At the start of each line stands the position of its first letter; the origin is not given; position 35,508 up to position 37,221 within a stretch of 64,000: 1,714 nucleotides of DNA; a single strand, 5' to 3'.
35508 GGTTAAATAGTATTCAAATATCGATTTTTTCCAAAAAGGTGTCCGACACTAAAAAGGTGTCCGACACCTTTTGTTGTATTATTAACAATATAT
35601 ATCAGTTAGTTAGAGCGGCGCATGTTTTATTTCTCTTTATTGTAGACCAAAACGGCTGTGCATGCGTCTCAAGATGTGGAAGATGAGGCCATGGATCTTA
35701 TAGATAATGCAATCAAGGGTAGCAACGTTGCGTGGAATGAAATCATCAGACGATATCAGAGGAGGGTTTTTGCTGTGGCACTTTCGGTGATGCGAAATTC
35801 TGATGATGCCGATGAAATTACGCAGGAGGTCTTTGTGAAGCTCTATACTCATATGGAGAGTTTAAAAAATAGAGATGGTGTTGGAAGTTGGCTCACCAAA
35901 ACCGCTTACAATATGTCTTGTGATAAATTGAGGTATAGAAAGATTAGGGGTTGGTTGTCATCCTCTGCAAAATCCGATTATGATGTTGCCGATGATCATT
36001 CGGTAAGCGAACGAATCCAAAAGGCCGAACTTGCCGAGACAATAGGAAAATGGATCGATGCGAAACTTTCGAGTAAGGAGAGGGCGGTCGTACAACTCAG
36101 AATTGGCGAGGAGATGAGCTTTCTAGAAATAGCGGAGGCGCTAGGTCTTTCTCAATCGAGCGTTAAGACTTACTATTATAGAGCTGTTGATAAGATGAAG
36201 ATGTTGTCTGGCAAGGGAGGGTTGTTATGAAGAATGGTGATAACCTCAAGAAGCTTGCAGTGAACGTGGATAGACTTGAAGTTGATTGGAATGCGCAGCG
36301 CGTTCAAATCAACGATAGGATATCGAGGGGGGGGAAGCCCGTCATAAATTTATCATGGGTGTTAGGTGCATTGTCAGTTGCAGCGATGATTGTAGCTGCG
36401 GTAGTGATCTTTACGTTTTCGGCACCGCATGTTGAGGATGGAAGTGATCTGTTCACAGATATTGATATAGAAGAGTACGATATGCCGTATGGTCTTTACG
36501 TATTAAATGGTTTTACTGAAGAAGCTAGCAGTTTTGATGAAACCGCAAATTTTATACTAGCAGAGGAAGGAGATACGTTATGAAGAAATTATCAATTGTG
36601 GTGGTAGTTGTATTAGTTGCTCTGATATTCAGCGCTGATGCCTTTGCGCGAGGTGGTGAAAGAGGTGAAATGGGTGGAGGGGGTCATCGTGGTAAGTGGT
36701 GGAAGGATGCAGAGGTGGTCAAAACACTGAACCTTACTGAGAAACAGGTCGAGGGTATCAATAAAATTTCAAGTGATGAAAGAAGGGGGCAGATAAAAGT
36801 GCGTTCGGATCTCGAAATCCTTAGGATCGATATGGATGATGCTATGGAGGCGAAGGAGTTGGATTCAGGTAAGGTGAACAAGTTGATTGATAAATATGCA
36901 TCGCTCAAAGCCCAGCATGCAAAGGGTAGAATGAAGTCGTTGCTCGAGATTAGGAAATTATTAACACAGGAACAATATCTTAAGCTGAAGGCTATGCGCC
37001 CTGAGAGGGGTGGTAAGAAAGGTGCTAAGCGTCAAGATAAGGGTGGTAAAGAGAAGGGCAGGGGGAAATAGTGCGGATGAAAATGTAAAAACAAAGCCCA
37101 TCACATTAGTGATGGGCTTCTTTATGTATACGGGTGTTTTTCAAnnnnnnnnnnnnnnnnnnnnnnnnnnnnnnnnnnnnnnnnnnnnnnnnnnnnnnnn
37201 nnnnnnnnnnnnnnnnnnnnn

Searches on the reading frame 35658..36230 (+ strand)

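Call 76: search_protein_families(library=pfam, proteins=[window:35658-36230:+], max_evalue=1)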
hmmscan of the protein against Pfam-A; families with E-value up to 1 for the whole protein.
window:35658-36230:+ (190 aa): 19 families
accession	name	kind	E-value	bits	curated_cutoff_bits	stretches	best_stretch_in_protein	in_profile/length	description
PF04542.20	Sigma70_r2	-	1.6e-13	50.7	24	1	29-95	1-69/71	Sigma-70 region 2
PF08281.18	Sigma70_r4_2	-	2.6e-11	43.4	25.7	1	135-180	9-54/54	Sigma-70, region 4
PF04545.22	Sigma70_r4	-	1.4e-10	40.9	24.1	1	135-181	3-49/50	Sigma-70, region 4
PF00196.25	GerE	-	1.5e-05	24.9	23.5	1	136-182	2-47/57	Bacterial regulatory proteins, luxR family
PF13404.12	HTH_AsnC-type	-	0.0021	18.3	27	1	153-170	18-35/42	AsnC-type helix-turn-helix domain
PF07638.17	Sigma70_ECF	-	0.0032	17.8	21.1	1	13-172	6-171/185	ECF sigma factor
PF13412.12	HTH_24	-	0.0034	17.4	21.9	1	153-172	18-37/48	Winged helix-turn-helix DNA-binding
PF08937.16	ThsB_TIR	-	0.0064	17.3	21.2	1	83-145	3-64/100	Thoeris protein ThsB, TIR-like domain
PF13542.12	HTH_Tnp_ISL3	-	0.0091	15.9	27.4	1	152-177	27-51/51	Helix-turn-helix domain of transposase family ISL3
PF01022.26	HTH_5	-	0.023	15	22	1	145-170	9-33/47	Bacterial regulatory protein, arsR family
PF13384.12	HTH_23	-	0.035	14.4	24.6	1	138-170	3-35/50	Homeodomain-like domain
PF12840.13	HTH_20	-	0.041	14.3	27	1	146-169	10-35/51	Helix-turn-helix domain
PF13936.12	HTH_38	-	0.065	13.4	27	1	136-169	4-37/44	Helix-turn-helix domain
PF04297.20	UPF0122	-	0.069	13.8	22.7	1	137-175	18-56/101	Putative helix-turn-helix protein, YlxM / p13 like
PF12645.13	HTH_16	-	0.078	13.5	22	1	14-50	3-39/65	Helix-turn-helix domain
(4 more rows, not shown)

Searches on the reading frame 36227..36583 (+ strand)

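Call 76: search_protein_families(library=pfam, proteins=[window:36227-36583:+], max_evalue=1)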
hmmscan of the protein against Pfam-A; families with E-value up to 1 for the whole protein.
window:36227-36583:+ (118 aa): 1 family
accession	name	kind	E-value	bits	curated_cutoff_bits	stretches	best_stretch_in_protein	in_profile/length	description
PF05975.17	EcsB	-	0.072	12.4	30.7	1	8-98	143-237/383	Bacterial ABC transporter protein EcsB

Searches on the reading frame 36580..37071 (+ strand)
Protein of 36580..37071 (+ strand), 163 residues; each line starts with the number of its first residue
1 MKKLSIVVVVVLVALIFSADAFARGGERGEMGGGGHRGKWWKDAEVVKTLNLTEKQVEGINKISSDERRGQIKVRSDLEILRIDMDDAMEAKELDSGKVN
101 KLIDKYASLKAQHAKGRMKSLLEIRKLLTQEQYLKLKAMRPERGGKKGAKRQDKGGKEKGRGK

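Call 76: search_protein_families(library=pfam, proteins=[window:36580-37071:+], max_evalue=1)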
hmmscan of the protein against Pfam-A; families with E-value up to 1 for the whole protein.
window:36580-37071:+ (163 aa): 2 families
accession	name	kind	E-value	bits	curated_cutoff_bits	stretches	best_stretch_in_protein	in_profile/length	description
PF07813.17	LTXXQ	-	2.8e-08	34.8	24.3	1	41-138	4-98/100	LTXXQ motif family protein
PF13801.11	Metal_resist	-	5.8e-08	33.4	29.2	1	7-132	3-122/125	Heavy-metal resistance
